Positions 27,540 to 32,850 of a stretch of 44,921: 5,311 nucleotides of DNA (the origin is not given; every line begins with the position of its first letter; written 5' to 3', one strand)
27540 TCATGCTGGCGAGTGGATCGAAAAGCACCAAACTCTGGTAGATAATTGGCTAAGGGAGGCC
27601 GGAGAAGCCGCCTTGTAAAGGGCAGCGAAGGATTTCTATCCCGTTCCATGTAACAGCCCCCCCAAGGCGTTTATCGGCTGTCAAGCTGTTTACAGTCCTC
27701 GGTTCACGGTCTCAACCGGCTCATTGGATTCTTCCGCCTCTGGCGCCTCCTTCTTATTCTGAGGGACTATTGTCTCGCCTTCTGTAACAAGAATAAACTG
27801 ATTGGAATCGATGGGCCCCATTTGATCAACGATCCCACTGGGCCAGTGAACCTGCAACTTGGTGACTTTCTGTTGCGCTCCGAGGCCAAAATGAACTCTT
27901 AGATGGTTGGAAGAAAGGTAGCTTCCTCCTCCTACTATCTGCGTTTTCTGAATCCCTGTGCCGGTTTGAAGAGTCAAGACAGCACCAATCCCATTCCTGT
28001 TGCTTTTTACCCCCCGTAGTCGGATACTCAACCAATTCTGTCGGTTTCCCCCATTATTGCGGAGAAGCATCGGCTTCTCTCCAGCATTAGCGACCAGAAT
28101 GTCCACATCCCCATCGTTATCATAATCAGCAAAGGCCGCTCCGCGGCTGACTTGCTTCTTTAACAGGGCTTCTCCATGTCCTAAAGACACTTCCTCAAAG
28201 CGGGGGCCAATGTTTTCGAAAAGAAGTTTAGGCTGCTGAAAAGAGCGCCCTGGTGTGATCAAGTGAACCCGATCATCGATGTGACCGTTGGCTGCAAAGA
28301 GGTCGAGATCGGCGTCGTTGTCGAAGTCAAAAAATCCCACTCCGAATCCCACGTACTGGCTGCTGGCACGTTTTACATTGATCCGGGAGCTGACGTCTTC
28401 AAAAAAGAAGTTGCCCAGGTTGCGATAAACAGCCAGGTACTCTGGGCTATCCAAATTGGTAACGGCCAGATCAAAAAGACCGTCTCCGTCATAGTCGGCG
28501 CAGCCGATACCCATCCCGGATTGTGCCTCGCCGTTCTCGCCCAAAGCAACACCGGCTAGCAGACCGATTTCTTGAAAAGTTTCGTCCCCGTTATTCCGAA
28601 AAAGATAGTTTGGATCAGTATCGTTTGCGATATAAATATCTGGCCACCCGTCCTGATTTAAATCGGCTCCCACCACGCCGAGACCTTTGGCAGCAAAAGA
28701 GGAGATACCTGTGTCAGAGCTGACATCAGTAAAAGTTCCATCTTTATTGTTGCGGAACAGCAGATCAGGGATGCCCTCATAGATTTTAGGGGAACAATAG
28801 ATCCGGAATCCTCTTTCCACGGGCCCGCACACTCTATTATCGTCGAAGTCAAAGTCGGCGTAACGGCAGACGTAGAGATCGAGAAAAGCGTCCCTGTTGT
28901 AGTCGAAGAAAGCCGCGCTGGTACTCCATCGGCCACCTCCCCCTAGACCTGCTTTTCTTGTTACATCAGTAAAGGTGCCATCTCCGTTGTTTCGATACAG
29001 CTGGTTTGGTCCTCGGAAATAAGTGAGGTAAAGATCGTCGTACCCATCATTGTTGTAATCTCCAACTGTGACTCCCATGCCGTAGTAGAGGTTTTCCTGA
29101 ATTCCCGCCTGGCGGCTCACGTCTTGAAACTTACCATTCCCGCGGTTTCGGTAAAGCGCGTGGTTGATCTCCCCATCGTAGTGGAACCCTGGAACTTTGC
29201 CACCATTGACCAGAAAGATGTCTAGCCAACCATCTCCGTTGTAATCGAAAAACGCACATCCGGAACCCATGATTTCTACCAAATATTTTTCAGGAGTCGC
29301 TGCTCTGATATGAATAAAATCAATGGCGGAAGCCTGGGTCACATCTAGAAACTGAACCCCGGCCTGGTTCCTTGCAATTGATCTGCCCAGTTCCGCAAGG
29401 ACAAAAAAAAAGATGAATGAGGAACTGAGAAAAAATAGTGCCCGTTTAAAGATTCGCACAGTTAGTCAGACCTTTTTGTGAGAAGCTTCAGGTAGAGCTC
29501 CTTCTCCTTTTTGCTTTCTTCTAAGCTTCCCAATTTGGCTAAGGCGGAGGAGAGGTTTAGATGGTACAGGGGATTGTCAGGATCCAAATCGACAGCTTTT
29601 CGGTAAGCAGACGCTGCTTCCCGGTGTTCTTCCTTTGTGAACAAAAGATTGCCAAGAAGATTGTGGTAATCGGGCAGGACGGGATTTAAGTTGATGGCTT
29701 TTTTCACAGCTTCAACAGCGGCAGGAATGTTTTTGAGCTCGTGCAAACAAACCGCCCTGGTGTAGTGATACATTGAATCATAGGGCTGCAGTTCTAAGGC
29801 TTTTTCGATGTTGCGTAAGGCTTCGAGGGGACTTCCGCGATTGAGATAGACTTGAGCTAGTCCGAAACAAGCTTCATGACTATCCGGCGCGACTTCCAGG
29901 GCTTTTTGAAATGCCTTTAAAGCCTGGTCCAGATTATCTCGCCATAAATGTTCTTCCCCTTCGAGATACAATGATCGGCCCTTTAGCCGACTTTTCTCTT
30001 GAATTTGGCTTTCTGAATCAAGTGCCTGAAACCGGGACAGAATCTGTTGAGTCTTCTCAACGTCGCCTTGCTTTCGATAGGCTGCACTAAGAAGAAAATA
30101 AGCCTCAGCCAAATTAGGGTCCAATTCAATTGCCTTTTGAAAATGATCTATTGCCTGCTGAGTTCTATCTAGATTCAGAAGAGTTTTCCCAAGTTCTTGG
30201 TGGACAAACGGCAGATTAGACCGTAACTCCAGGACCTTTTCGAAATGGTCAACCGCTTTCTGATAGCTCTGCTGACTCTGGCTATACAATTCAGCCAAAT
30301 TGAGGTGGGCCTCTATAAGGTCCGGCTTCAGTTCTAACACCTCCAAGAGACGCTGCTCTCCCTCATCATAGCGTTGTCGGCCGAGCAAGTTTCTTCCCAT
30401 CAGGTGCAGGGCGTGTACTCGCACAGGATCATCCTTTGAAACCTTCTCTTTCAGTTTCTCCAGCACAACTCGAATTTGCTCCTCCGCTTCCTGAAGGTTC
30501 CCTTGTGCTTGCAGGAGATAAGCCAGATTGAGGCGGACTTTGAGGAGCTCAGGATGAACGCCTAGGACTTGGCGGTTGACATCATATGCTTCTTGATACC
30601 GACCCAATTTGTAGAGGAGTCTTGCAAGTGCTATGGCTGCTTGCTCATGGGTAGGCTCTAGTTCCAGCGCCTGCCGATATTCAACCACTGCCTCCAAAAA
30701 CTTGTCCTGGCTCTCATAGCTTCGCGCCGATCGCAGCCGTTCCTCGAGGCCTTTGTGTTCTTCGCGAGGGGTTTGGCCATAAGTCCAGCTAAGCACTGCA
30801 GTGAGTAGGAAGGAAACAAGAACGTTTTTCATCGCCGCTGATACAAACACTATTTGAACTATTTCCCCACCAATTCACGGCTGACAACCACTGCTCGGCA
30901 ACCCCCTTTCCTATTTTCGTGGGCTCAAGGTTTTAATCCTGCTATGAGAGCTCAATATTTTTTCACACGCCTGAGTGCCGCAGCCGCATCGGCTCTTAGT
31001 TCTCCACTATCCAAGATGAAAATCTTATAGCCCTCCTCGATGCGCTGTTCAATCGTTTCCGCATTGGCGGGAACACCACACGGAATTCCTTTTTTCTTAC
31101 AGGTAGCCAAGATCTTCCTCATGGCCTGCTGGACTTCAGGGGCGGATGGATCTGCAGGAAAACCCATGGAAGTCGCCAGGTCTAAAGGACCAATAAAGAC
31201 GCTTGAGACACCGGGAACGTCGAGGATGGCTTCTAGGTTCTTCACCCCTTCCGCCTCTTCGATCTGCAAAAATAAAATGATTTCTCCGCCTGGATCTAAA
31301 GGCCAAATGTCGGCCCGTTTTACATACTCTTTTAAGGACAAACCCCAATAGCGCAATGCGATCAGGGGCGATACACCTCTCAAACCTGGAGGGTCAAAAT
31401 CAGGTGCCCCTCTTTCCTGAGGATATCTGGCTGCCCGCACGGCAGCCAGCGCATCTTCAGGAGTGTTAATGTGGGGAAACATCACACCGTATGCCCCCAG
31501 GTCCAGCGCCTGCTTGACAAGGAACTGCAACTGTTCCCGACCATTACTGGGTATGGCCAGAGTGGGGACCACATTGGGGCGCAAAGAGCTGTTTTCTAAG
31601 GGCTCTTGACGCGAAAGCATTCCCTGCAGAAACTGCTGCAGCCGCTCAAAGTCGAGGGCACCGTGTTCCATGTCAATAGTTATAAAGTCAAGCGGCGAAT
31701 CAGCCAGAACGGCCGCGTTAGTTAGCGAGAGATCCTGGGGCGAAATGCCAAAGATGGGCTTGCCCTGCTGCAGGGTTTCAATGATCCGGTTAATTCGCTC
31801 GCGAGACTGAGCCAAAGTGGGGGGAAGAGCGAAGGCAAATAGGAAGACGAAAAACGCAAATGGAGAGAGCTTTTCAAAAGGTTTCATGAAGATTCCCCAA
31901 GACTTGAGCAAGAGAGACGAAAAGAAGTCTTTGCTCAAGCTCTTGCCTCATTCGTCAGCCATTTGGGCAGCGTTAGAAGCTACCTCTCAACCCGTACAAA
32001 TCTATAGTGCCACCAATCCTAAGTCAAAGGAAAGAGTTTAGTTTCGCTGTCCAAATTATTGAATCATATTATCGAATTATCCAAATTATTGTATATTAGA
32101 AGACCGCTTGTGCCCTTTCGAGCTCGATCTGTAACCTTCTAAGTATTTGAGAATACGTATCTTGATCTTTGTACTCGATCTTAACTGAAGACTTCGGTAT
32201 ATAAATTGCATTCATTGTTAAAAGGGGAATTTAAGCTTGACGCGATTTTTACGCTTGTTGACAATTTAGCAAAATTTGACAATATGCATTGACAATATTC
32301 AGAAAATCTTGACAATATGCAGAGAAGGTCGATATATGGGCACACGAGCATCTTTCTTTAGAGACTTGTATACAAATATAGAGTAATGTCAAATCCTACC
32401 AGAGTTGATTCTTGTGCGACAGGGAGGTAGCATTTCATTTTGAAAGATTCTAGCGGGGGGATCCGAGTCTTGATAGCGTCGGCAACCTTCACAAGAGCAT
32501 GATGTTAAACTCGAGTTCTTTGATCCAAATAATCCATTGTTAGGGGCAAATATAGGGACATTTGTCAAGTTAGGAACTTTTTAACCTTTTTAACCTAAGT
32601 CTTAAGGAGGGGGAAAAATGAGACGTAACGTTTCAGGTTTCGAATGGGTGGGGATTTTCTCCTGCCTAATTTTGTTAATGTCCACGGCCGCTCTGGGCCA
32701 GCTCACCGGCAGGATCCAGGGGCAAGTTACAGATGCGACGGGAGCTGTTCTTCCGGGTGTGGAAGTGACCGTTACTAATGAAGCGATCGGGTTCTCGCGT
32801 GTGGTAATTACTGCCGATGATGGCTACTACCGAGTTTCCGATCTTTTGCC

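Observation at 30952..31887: Second HpcH/HpaI aldolase paralogue with an unavoidable signal peptide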

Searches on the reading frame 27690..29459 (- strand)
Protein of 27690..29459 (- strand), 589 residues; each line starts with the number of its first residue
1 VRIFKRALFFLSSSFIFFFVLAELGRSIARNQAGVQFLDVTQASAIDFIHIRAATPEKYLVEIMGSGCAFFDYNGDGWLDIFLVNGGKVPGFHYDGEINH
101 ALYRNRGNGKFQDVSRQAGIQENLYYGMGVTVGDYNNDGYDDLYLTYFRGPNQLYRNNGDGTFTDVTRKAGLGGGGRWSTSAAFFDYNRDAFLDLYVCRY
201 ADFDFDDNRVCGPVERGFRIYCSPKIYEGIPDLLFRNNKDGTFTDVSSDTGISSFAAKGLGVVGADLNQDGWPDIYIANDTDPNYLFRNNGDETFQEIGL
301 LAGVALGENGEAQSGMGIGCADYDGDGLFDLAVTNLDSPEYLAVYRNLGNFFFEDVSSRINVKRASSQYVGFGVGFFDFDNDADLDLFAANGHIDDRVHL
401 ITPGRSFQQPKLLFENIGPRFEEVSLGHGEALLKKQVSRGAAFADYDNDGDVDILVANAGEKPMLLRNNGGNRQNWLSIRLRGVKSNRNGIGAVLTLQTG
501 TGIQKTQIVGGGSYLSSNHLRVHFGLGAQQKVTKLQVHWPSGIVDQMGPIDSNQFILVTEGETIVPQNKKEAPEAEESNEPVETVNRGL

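Call 6: search_protein_families(library=pfam, proteins=[window:27690-29459:-], max_evalue=0.001)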
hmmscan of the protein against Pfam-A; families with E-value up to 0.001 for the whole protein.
window:27690-29459:- (589 aa): 3 families
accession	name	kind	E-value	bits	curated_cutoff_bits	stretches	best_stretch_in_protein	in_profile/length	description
PF13517.12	FG-GAP_3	-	4.9e-49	165.2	26.9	5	134-197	1-61/61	FG-GAP-like repeat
PF07593.17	UnbV_ASPIC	-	5.1e-18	65.2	23.4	1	490-555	1-66/68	ASPIC and UnbV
PF01839.29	FG-GAP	-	4.5e-14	52.4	22.1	1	127-146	2-21/37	FG-GAP repeat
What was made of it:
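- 27690..29459 (-): FG-GAP/ASPIC-UnbV ('CRTAC1-like') protein downstream of the TPR gene. Call 6.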

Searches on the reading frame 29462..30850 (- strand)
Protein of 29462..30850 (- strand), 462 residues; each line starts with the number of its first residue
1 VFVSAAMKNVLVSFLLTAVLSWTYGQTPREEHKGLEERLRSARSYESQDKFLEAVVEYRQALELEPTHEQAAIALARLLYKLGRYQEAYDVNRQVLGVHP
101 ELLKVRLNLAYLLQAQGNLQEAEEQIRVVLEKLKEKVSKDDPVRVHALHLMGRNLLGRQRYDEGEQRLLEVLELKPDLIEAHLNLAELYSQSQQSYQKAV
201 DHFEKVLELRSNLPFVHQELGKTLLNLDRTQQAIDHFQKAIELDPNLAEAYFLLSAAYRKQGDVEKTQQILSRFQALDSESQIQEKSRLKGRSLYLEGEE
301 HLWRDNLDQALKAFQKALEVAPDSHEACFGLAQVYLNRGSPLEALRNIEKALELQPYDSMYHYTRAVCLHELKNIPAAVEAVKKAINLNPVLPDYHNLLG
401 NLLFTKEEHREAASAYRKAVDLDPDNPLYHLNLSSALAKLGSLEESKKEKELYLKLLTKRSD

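Call 6: search_protein_families(library=pfam, proteins=[window:29462-30850:-], max_evalue=0.001)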
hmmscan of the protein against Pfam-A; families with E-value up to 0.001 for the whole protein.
window:29462-30850:- (462 aa): 29 families (the best 25 are shown)
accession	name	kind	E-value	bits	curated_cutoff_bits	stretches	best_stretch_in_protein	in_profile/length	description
PF07719.23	TPR_2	-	8e-52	169.5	27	4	215-246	2-33/34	Tetratricopeptide repeat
PF00515.34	TPR_1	-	5.1e-47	156.3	27.8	3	217-246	4-33/34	Tetratricopeptide repeat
PF13431.12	TPR_17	-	2.3e-42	140.2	24.4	2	237-269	2-34/34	Tetratricopeptide repeat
PF13181.12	TPR_8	-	4.5e-42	139.1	25.7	2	394-426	2-34/34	Tetratricopeptide repeat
PF13414.12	TPR_11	-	1.1e-41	140.6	26.8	4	400-441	1-42/42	TPR repeat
PF14559.12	TPR_19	-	3.1e-38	130.4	25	4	48-96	4-52/68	Tetratricopeptide repeat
PF13432.12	TPR_16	-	1.3e-36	125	32.7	5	296-356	2-62/65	Tetratricopeptide repeat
PF13424.12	TPR_12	-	3.1e-30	104.6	30.1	4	179-244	3-75/77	Tetratricopeptide repeat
PF13428.12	TPR_14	-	2.5e-28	96.1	23.5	1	298-334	8-44/44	Tetratricopeptide repeat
PF12895.13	ANAPC3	-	5.4e-24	84.7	27.2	2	305-384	3-81/82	Anaphase-promoting complex, cyclosome, subunit 3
PF23914.1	TPR_CcmH_CycH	-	1.8e-21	77.1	42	3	305-388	64-150/158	Cytochrome c-type biogenesis protein H TPR domain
PF24575.1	TPR_Slam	-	1.5e-18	67.5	35.2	1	73-125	51-103/104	Surface lipoprotein assembly modifier, N-terminal TPR repeats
PF13174.12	TPR_6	-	4.3e-18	65.1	26.3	0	249-277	1-29/33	Tetratricopeptide repeat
PF13374.12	TPR_10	-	2.2e-15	56.5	27.5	1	105-142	4-41/42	Tetratricopeptide repeat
PF13176.12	TPR_7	-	7e-15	54.2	27.9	0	181-212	1-31/36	Tetratricopeptide repeat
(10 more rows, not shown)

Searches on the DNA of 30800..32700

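Call 40: search_rna_families(source=window, start=30800, end=32700, threshold=evalue, max_evalue=1)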
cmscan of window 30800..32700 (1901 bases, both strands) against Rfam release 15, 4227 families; matches with E-value up to 1: 0.
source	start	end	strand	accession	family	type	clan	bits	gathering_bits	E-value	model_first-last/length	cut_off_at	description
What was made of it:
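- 31888..32617 (.): AT-rich divergent intergenic region between the target and the TonB-dependent receptor gene. No Rfam match (call 40).
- Tried and rejected: An Rfam scan of the AT-rich intergenic region found nothing (call 40).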
